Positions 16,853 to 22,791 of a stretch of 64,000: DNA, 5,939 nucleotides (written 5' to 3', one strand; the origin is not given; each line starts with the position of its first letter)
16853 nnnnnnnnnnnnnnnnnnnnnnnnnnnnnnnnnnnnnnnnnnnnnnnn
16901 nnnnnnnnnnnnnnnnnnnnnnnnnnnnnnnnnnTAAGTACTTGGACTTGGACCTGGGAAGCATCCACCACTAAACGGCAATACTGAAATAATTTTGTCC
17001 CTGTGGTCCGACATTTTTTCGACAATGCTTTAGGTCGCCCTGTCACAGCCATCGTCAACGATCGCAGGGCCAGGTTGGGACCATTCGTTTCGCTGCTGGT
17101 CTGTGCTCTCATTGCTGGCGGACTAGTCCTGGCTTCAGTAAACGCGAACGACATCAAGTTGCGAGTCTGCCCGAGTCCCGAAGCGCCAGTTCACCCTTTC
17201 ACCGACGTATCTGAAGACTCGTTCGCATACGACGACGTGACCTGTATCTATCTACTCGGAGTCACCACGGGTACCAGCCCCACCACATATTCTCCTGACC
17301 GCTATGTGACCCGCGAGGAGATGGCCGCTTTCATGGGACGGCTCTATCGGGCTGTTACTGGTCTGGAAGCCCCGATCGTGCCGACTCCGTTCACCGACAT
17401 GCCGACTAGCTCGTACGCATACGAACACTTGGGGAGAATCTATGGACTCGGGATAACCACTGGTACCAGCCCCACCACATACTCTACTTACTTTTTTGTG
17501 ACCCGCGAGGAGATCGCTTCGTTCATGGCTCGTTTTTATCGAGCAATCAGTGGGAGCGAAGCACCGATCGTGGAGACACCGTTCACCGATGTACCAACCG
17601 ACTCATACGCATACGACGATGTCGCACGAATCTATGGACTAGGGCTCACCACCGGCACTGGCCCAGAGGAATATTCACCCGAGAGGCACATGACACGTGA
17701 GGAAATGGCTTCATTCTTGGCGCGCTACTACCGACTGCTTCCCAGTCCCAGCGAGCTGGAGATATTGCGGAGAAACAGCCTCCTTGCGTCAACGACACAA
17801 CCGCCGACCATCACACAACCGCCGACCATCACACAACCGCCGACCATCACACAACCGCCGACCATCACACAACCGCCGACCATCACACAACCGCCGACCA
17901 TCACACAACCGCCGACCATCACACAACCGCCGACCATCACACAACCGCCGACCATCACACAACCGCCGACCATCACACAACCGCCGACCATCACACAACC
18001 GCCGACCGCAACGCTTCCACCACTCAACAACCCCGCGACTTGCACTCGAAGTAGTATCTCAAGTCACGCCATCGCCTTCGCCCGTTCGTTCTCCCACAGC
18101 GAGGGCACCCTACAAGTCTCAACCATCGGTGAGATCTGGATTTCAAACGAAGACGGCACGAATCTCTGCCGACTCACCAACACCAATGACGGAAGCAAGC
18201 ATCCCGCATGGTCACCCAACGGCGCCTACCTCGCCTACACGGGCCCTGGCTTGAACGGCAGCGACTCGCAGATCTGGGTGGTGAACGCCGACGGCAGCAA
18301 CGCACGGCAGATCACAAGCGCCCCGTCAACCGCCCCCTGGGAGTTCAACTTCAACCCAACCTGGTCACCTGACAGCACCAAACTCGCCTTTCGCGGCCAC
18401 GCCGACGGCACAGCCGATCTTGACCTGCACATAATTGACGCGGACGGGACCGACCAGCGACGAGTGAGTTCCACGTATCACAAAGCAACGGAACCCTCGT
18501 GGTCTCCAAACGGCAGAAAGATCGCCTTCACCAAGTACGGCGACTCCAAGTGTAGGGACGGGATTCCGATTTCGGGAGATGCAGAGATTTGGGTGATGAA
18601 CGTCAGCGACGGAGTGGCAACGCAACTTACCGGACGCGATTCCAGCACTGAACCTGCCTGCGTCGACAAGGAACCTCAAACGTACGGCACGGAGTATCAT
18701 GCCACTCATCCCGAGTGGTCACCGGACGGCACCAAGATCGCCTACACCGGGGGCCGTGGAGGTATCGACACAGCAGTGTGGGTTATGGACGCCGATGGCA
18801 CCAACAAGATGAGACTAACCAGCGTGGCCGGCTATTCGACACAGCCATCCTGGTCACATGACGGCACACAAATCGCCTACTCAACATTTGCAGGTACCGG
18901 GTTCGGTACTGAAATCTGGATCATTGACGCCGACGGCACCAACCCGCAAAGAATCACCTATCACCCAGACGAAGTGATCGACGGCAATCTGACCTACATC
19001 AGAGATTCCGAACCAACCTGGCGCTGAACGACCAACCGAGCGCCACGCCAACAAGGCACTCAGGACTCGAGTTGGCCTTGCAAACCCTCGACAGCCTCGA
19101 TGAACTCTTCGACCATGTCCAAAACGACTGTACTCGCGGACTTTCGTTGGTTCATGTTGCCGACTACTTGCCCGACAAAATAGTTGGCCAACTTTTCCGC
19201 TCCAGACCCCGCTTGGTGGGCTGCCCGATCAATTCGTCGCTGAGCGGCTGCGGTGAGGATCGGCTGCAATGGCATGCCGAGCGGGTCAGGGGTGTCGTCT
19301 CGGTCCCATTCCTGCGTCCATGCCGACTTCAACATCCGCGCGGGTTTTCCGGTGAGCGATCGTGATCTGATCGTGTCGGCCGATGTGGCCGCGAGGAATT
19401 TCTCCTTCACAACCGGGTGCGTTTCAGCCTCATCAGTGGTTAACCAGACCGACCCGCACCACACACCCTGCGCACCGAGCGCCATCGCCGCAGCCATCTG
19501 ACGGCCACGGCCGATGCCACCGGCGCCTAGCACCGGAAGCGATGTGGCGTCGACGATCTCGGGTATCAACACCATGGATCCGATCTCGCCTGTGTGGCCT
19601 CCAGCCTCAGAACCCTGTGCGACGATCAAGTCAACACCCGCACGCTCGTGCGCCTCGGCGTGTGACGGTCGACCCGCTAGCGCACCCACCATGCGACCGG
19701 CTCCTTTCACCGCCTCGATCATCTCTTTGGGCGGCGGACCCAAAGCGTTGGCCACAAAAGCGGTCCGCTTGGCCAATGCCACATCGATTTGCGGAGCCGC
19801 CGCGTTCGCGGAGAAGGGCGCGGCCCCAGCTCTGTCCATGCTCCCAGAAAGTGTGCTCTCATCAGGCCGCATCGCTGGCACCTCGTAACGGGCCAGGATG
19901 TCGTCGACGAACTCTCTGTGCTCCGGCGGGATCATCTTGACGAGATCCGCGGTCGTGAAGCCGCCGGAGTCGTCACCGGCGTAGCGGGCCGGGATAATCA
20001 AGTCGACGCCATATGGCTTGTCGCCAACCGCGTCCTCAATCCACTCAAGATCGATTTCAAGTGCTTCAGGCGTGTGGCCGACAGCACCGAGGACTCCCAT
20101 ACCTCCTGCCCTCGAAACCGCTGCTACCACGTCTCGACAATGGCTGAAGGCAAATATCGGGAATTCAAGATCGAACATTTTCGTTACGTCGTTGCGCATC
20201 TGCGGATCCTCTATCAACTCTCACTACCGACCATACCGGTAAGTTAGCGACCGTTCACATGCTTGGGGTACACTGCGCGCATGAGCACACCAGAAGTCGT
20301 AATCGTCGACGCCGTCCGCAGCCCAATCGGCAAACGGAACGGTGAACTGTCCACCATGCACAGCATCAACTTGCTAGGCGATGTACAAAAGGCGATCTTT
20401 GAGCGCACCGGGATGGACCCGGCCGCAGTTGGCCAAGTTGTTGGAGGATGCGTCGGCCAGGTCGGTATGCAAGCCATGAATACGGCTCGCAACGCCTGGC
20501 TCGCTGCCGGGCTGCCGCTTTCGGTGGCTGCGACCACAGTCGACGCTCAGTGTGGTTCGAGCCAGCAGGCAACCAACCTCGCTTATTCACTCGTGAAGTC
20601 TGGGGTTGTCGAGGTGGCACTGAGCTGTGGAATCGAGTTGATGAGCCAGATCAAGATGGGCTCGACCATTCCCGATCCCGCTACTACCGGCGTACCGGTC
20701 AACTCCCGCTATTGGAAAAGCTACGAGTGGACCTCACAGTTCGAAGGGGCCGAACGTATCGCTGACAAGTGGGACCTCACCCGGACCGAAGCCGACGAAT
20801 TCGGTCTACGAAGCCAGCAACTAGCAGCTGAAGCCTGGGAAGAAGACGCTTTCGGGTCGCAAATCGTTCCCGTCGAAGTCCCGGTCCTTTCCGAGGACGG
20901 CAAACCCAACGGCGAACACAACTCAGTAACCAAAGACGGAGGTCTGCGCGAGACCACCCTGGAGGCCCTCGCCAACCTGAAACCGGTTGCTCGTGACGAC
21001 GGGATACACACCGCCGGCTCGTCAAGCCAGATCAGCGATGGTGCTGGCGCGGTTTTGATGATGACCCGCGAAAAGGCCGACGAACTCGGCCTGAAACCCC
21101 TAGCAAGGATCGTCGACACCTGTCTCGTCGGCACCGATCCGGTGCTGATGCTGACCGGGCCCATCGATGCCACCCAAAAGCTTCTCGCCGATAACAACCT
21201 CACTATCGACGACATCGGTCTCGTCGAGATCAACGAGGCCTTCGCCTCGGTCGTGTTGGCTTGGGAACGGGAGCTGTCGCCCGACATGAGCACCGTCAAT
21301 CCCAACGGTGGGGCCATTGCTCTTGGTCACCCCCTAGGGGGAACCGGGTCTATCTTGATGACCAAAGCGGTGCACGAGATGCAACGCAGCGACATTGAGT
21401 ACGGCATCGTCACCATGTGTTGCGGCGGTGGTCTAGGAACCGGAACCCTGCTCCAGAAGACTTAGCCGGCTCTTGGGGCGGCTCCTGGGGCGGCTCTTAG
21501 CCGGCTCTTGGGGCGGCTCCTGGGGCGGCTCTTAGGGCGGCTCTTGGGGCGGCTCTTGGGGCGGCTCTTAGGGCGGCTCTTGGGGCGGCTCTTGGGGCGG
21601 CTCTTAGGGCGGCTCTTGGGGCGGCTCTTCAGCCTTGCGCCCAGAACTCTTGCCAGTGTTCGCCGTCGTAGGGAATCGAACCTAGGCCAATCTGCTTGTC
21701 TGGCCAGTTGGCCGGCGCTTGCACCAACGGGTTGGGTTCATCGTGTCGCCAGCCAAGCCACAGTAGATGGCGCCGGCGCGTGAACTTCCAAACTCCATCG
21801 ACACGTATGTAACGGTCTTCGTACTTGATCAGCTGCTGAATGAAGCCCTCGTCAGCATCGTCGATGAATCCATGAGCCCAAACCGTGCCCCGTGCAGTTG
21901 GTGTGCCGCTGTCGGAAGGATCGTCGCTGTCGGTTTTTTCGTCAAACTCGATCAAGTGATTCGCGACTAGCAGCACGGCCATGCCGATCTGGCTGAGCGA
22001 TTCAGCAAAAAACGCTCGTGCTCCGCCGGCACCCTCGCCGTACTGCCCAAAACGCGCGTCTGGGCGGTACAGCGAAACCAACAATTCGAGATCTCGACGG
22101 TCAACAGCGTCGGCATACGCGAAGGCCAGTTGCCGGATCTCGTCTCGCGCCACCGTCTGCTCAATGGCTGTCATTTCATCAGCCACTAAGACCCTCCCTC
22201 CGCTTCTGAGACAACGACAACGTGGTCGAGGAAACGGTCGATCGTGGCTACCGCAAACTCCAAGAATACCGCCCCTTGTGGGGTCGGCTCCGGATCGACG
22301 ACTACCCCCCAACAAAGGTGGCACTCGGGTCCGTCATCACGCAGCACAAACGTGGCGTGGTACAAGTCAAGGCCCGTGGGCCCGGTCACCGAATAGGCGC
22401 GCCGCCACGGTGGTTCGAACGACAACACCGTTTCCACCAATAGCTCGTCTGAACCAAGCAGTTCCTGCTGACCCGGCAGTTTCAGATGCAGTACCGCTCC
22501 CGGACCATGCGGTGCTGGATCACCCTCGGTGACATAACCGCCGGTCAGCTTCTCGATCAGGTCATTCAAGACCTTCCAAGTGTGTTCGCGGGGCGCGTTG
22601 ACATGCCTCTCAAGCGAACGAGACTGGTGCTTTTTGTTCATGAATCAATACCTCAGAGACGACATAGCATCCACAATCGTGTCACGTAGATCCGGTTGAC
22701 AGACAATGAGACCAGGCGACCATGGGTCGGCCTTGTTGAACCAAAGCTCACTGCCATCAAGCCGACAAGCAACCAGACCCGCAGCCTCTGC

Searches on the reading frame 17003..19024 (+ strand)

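Call 24: search_protein_families(library=pfam, proteins=[window:17003-19024:+], max_evalue=0.0001)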
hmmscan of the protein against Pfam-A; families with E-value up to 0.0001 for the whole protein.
window:17003-19024:+ (674 aa): 5 families
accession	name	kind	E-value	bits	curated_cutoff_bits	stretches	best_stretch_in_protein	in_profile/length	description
PF07676.18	PD40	-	4.3e-25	87.5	20.9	1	486-531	2-38/38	WD40-like Beta Propeller Repeat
PF00395.25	SLH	-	1.4e-22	79.9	20.8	2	193-236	1-44/44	S-layer homology domain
PF14583.12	Pectate_lyase22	-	1.1e-09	38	30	0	376-450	216-292/386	Oligogalacturonate lyase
PF25174.1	Beta-prop_THOC3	-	9.2e-09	35.1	305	0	556-655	80-171/272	THOC3 beta-propeller domain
PF00930.27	DPPIV_N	-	4.9e-08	32.5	22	0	370-462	17-116/354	Dipeptidyl peptidase IV (DPP IV) N-terminal region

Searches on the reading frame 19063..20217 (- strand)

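Call 24: search_protein_families(library=pfam, proteins=[window:19063-20217:-], max_evalue=0.0001)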
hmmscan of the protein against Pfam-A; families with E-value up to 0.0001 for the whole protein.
window:19063-20217:- (385 aa): 2 families
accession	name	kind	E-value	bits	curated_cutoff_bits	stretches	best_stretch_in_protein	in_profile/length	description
PF03060.21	NMO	-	1.4e-49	169.8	28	1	28-371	25-331/331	Nitronate monooxygenase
PF01070.24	FMN_dh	-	6e-07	29.3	24.9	1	185-261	230-308/350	FMN-dependent dehydrogenase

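Call 73: search_protein_families(library=ncbifam, proteins=[window:19063-20217:-], max_evalue=1e-10)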
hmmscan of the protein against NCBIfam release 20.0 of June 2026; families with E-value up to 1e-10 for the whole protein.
window:19063-20217:- (385 aa): 1 family
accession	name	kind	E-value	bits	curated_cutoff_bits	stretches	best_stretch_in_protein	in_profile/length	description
TIGR03151.1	enACPred_II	equivalog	2.1e-46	158.6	453.1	1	144-377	80-305/307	enoyl-[acyl-carrier-protein] reductase FabK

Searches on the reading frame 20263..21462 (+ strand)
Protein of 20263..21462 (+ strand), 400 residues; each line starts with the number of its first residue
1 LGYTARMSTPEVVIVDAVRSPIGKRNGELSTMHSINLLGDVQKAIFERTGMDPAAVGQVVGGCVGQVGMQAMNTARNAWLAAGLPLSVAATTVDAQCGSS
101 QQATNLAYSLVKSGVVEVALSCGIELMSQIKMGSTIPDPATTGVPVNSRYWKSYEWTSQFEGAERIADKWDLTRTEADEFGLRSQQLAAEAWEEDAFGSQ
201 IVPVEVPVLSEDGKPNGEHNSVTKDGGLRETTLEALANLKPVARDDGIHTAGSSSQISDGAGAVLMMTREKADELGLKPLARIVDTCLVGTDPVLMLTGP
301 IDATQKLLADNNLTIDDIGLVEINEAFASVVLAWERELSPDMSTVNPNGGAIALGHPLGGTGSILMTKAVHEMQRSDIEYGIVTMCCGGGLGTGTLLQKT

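Call 24: search_protein_families(library=pfam, proteins=[window:20263-21462:+], max_evalue=0.0001)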
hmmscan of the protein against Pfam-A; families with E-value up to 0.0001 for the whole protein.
window:20263-21462:+ (400 aa): 2 families
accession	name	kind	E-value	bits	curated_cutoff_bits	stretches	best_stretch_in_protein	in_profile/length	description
PF00108.29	Thiolase_N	-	2e-55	188.4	26.4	1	12-269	1-259/260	Thiolase, N-terminal domain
PF02803.24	Thiolase_C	-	2.2e-39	134.3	27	1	277-398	1-122/123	Thiolase, C-terminal domain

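Call 73: search_protein_families(library=ncbifam, proteins=[window:20263-21462:+], max_evalue=1e-10)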
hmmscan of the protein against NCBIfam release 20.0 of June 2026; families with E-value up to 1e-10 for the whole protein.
window:20263-21462:+ (400 aa): 33 families (the best 25 are shown)
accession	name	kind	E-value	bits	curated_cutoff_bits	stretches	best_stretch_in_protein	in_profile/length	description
NF005889.0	PRK07850.1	equivalog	1.2e-155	518.4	515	1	11-399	3-386/387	steroid 3-ketoacyl-CoA thiolase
NF005865.0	PRK07801.1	equivalog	4e-119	398.2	591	1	11-398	3-380/382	acetyl-CoA C-acetyltransferase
TIGR01930.1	AcCoA-C-Actrans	subfamily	8.6e-116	387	240.55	1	14-397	1-384/385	acetyl-CoA C-acyltransferase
NF005077.0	PRK06504.1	subfamily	1.1e-107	360.6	590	1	11-398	3-388/390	acetyl-CoA C-acetyltransferase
NF006090.0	PRK08242.1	equivalog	1.3e-92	311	514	1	11-398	3-400/402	acetyl-CoA C-acetyltransferase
NF005805.0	PRK07661.1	equivalog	7.3e-88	295.1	633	1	11-396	3-387/391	acetyl-CoA C-acetyltransferase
NF006553.0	PRK09052.1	equivalog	5.2e-87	292.4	567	1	10-398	6-397/399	acetyl-CoA C-acyltransferase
NF006552.0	PRK09051.1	subfamily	1.2e-86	291.5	565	1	9-398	3-393/395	beta-ketothiolase BktB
TIGR02430.1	pcaF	equivalog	7.7e-84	282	597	1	11-397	2-397/400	3-oxoadipyl-CoA thiolase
NF006510.0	PRK08947.1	equivalog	3.1e-83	279.9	519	1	11-399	3-386/387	acetyl-CoA C-acyltransferase FadA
NF006551.0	PRK09050.1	subfamily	3.6e-83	279.9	605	1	11-397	3-398/401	3-oxoadipyl-CoA thiolase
NF004853.0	PRK06205.1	subfamily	4.8e-83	279.4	551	1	11-398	3-401/404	acetyl-CoA C-acetyltransferase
NF005033.0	PRK06445.1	equivalog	1.3e-82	278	511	1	31-399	30-394/395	acetyl-CoA C-acetyltransferase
NF042999.1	bketothiol_BktB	equivalog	5.9e-80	269.4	725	1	10-397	3-391/394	beta-ketothiolase BktB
NF005890.0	PRK07851.1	equivalog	1.7e-79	267.7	580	2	162-397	176-402/406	acetyl-CoA C-acetyltransferase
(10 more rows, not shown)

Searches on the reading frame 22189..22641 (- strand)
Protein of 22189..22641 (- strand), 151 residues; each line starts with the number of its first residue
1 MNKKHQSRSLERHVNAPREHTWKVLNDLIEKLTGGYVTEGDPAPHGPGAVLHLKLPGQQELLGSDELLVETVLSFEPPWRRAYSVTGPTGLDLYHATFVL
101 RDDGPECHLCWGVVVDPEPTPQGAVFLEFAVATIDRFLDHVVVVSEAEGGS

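Call 24: search_protein_families(library=pfam, proteins=[window:22189-22641:-], max_evalue=0.0001)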
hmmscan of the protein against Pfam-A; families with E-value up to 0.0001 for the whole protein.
window:22189-22641:- (151 aa): 1 family
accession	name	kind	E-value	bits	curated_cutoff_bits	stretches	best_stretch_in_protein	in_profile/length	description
PF10604.15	Polyketide_cyc2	-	3.6e-07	31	27.4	1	9-138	5-130/142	Polyketide cyclase / dehydrase and lipid transport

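Call 73: search_protein_families(library=ncbifam, proteins=[window:22189-22641:-], max_evalue=1e-10)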
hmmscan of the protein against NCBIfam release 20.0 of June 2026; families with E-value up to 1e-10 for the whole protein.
window:22189-22641:- (151 aa): 0 families
